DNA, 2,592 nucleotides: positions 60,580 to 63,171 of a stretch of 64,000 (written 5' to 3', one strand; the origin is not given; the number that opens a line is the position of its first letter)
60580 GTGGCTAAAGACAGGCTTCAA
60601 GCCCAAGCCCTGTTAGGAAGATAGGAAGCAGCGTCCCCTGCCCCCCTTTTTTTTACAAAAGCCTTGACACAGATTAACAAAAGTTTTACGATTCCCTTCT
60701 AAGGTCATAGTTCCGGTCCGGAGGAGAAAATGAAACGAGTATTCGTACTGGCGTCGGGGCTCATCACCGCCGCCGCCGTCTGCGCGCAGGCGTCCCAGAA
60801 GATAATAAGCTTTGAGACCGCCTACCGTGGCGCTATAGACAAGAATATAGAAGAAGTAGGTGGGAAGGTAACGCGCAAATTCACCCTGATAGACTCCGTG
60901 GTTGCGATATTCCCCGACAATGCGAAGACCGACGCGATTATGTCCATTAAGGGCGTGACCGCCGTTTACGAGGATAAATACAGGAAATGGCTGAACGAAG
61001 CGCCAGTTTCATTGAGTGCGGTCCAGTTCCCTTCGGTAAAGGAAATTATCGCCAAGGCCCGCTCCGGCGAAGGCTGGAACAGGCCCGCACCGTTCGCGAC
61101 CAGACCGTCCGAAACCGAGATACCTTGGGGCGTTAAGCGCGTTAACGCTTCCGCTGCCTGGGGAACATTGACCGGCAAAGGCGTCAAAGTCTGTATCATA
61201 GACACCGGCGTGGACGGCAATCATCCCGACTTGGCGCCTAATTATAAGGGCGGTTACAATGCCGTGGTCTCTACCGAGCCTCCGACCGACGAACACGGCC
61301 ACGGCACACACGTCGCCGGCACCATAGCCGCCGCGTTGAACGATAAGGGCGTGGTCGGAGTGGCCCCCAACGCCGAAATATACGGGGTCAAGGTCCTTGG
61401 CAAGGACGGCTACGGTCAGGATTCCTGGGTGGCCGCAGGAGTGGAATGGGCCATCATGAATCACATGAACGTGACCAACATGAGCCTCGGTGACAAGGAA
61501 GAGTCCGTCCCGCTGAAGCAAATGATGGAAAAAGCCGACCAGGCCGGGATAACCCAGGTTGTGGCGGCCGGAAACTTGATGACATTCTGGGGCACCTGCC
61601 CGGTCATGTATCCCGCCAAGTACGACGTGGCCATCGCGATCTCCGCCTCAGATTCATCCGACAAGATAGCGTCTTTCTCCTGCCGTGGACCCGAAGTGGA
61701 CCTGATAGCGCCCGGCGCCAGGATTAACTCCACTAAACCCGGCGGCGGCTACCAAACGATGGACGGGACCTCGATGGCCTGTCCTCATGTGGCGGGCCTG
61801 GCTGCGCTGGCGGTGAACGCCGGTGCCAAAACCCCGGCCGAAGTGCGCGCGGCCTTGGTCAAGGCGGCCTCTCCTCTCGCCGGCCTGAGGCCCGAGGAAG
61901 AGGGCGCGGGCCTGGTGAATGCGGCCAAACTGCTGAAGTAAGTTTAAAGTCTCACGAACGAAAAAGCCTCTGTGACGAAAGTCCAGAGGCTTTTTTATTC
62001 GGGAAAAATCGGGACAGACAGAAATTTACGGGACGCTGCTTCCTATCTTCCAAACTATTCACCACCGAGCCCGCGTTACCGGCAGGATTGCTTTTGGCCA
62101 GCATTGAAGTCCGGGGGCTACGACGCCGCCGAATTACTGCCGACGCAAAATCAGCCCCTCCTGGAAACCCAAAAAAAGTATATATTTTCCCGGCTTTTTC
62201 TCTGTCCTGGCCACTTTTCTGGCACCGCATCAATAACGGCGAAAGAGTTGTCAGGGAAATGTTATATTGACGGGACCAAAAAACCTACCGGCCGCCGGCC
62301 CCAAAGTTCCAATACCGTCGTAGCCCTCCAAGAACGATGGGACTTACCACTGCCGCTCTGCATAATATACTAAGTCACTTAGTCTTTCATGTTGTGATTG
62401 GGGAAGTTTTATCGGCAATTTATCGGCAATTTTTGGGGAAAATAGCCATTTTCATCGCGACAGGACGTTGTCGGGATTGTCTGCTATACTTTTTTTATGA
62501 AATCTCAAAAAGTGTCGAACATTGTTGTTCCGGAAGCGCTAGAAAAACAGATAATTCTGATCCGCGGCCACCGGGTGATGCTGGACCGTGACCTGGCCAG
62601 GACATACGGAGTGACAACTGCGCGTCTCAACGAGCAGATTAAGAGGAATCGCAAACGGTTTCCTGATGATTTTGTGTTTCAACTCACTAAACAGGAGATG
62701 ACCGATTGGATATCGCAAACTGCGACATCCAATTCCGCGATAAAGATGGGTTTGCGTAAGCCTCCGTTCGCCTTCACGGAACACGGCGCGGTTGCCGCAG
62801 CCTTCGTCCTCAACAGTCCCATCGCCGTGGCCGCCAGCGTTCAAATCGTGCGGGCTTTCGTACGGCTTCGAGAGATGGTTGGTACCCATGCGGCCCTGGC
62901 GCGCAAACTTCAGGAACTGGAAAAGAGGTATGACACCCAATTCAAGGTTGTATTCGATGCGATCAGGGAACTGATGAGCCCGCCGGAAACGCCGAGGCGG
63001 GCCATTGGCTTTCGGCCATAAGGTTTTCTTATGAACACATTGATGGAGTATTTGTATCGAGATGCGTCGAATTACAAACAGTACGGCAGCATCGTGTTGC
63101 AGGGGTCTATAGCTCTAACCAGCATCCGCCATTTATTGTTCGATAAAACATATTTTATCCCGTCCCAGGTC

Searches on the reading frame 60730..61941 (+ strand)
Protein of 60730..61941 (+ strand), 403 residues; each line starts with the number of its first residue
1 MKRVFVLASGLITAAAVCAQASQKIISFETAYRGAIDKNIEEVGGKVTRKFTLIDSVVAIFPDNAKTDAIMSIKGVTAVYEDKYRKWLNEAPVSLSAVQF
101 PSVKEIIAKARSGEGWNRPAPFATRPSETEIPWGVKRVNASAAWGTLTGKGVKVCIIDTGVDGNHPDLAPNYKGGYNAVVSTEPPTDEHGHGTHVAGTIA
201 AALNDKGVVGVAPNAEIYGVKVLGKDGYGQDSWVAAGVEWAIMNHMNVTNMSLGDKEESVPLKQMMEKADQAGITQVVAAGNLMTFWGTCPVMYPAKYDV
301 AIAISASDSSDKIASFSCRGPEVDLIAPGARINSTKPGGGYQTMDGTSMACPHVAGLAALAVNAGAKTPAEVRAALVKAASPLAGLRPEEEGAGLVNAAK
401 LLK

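Call 94: search_protein_families(library=pfam, proteins=[window:60730-61941:+], max_evalue=0.0001)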
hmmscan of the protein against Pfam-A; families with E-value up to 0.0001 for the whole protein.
window:60730-61941:+ (403 aa): 1 family
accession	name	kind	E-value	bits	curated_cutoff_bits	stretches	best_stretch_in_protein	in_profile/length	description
PF00082.27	Peptidase_S8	-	5.8e-63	213.3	21.8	1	149-383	1-276/288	Subtilase family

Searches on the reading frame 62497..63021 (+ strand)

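Call 94: search_protein_families(library=pfam, proteins=[window:62497-63021:+], max_evalue=0.0001)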
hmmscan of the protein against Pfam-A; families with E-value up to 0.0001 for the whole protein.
window:62497-63021:+ (174 aa): 1 family
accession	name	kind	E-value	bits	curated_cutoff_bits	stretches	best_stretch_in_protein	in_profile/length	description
PF10543.14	ORF6N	-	1.1e-28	99.7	27.8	1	18-102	2-84/86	ORF6N domain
